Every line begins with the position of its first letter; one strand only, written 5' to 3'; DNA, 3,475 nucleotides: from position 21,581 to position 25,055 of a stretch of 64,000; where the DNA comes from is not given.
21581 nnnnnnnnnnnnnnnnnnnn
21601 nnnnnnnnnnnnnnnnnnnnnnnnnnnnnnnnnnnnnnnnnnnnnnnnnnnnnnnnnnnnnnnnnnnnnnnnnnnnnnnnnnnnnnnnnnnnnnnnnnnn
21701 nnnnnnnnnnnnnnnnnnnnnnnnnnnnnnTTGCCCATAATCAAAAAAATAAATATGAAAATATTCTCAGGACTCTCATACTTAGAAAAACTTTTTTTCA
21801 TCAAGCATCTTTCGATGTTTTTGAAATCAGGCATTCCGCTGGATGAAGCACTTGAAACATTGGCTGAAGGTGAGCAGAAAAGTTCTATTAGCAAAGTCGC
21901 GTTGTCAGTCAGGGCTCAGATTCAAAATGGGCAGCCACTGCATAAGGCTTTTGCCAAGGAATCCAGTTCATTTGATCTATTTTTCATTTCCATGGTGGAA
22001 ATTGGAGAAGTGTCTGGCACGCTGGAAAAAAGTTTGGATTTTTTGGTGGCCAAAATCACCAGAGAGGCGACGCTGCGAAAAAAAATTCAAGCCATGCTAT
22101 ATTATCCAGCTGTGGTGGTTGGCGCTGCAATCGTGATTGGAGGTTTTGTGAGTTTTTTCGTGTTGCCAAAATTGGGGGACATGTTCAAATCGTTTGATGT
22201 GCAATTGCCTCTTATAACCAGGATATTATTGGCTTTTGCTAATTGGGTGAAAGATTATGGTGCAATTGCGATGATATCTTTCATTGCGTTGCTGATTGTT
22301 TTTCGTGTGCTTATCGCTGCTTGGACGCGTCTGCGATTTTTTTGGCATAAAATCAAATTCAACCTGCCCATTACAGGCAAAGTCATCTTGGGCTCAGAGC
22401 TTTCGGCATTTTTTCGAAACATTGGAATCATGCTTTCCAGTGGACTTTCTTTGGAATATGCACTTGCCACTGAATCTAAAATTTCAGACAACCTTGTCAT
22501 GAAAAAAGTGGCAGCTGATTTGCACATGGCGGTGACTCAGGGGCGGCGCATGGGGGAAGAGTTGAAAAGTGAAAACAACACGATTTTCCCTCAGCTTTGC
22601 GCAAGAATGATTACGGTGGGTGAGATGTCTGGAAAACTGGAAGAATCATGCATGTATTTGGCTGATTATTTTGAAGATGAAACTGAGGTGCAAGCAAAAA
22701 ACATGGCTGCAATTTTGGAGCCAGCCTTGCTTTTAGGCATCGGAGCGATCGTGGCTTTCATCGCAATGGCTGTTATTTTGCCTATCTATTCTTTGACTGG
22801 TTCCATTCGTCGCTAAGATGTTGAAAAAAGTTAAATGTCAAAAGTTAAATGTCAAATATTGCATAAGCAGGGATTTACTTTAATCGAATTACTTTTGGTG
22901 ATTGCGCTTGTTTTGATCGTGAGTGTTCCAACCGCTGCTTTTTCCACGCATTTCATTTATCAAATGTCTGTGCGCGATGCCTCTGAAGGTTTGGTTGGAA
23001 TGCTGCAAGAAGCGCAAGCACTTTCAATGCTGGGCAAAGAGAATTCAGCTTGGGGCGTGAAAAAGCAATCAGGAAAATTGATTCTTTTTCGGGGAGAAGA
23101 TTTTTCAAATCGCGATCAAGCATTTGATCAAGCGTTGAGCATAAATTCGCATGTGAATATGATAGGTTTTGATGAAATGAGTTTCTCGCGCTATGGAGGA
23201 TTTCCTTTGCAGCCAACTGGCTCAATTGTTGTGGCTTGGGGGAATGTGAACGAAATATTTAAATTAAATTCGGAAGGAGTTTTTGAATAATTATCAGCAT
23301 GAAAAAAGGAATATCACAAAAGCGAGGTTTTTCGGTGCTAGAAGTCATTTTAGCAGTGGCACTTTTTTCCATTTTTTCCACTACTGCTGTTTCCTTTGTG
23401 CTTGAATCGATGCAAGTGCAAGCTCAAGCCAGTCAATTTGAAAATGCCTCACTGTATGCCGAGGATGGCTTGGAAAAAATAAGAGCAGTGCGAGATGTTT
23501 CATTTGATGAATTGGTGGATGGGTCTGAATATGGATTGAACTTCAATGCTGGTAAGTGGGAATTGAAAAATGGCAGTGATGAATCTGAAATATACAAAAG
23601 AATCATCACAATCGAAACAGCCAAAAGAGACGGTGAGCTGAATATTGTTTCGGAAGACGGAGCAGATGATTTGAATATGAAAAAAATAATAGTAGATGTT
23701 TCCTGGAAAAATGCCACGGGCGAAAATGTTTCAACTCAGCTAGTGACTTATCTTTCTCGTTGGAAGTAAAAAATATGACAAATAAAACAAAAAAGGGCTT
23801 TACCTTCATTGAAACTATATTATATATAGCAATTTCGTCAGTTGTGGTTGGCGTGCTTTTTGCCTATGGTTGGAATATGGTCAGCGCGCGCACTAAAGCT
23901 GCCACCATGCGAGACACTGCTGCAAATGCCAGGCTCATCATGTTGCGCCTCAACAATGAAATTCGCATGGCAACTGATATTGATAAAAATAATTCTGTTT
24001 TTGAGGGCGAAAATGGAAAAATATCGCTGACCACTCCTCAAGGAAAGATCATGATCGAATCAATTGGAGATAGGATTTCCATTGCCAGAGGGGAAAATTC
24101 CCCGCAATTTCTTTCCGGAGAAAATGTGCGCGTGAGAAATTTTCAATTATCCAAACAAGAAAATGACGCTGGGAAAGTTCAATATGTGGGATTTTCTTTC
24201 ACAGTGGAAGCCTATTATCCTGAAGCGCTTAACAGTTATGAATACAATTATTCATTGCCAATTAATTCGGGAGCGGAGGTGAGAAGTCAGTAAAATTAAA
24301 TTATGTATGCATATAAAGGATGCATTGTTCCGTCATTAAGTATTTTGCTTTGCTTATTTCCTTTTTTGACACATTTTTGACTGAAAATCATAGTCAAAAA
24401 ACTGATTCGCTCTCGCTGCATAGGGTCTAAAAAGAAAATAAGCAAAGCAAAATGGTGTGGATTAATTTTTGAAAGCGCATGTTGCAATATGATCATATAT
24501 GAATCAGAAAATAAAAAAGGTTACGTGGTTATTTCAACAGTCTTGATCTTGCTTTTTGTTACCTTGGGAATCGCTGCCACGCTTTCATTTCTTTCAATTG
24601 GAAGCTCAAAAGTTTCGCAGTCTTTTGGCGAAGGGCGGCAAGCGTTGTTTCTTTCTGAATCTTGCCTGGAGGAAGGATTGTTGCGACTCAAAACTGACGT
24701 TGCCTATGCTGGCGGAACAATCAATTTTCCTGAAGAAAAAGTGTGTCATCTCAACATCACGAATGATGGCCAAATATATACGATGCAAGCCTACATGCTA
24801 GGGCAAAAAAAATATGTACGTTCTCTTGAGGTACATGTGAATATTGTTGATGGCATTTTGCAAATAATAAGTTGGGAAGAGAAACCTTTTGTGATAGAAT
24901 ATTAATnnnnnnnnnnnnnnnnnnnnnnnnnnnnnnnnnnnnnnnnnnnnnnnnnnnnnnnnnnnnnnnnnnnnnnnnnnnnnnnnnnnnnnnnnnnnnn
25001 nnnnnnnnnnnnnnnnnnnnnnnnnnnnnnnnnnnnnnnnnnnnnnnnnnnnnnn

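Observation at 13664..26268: LytR_C domains recruited into the pilus locus, including a PilM-like/TM/LytR_C fusion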

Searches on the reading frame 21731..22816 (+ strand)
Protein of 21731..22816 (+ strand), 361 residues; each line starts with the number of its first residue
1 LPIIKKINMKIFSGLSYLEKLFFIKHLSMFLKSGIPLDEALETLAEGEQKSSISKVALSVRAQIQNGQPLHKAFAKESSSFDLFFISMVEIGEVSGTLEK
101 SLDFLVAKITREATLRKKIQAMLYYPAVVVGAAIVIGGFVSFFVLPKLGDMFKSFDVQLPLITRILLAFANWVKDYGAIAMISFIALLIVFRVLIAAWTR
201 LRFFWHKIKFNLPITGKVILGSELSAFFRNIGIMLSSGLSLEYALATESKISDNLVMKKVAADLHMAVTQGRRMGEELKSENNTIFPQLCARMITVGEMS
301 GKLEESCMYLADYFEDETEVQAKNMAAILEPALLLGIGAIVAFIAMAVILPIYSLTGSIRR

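Call 4: search_protein_families(library=pfam, proteins=[window:21731-22816:+], max_evalue=1)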
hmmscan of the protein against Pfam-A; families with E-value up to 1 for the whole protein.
window:21731-22816:+ (361 aa): 3 families
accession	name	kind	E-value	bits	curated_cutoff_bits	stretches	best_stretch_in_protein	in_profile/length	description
PF00482.28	T2SSF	-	7.2e-52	175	25.2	2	227-351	1-125/125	Type II secretion system (T2SS), protein F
PF10717.14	ODV-E18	-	0.13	12.6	28.1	1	318-358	11-51/87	Occlusion-derived virus envelope protein ODV-E18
PF20990.2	DUF2207_C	-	0.54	10.4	33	0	112-199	124-193/247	Predicted membrane protein (DUF2207) C-terminal domain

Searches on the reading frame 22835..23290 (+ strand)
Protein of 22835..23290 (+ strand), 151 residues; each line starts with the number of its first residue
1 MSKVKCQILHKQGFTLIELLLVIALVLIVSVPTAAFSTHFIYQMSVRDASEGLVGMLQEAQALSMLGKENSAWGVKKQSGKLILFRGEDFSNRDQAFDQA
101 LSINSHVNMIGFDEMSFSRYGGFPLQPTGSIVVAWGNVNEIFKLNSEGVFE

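Call 4: search_protein_families(library=pfam, proteins=[window:22835-23290:+], max_evalue=1)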
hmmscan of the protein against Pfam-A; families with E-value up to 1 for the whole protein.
window:22835-23290:+ (151 aa): 1 family
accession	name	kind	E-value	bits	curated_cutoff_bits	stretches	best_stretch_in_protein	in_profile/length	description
PF07963.17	N_methyl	-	1.5e-06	27.9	21.2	1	11-31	4-24/27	Prokaryotic N-terminal methylation motif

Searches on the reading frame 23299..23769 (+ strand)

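Call 4: search_protein_families(library=pfam, proteins=[window:23299-23769:+], max_evalue=1)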
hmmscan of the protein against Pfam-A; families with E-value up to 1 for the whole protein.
window:23299-23769:+ (156 aa): 2 families
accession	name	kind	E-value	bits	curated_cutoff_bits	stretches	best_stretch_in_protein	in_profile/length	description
PF07963.17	N_methyl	-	0.00037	20.4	21.2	1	7-30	3-26/27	Prokaryotic N-terminal methylation motif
PF18288.6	FAA_hydro_N_2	-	0.029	15.3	25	1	103-131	4-32/78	Fumarylacetoacetase N-terminal domain 2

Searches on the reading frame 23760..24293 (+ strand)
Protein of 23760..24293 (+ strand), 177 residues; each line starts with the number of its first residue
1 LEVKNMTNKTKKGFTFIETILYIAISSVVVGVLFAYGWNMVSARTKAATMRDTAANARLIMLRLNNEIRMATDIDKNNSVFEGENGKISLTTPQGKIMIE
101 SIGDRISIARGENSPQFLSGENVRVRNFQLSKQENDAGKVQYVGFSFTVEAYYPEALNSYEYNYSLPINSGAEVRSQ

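Call 4: search_protein_families(library=pfam, proteins=[window:23760-24293:+], max_evalue=1)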
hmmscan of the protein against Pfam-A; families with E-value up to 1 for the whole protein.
window:23760-24293:+ (177 aa): 1 family
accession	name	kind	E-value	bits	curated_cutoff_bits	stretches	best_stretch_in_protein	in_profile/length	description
PF07963.17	N_methyl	-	8.8e-05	22.4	21.2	1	9-34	2-27/27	Prokaryotic N-terminal methylation motif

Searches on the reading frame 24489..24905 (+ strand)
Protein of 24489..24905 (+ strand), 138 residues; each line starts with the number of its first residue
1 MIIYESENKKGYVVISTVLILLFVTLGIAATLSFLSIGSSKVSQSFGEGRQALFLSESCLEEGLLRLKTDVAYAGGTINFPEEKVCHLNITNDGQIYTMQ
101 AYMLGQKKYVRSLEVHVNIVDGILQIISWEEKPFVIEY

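Call 4: search_protein_families(library=pfam, proteins=[window:24489-24905:+], max_evalue=1)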
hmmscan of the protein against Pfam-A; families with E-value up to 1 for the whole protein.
window:24489-24905:+ (138 aa): 1 family
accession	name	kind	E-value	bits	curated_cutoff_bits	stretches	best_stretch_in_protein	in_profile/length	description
PF14341.11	PilX_N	-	0.14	12.6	25.5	1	15-58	7-48/51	PilX N-terminal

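Call 74: search_protein_families(library=ncbifam, proteins=[window:24489-24902:+], max_evalue=0.01)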
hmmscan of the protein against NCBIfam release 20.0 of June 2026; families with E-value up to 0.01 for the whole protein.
window:24489-24902:+ (138 aa): 0 families
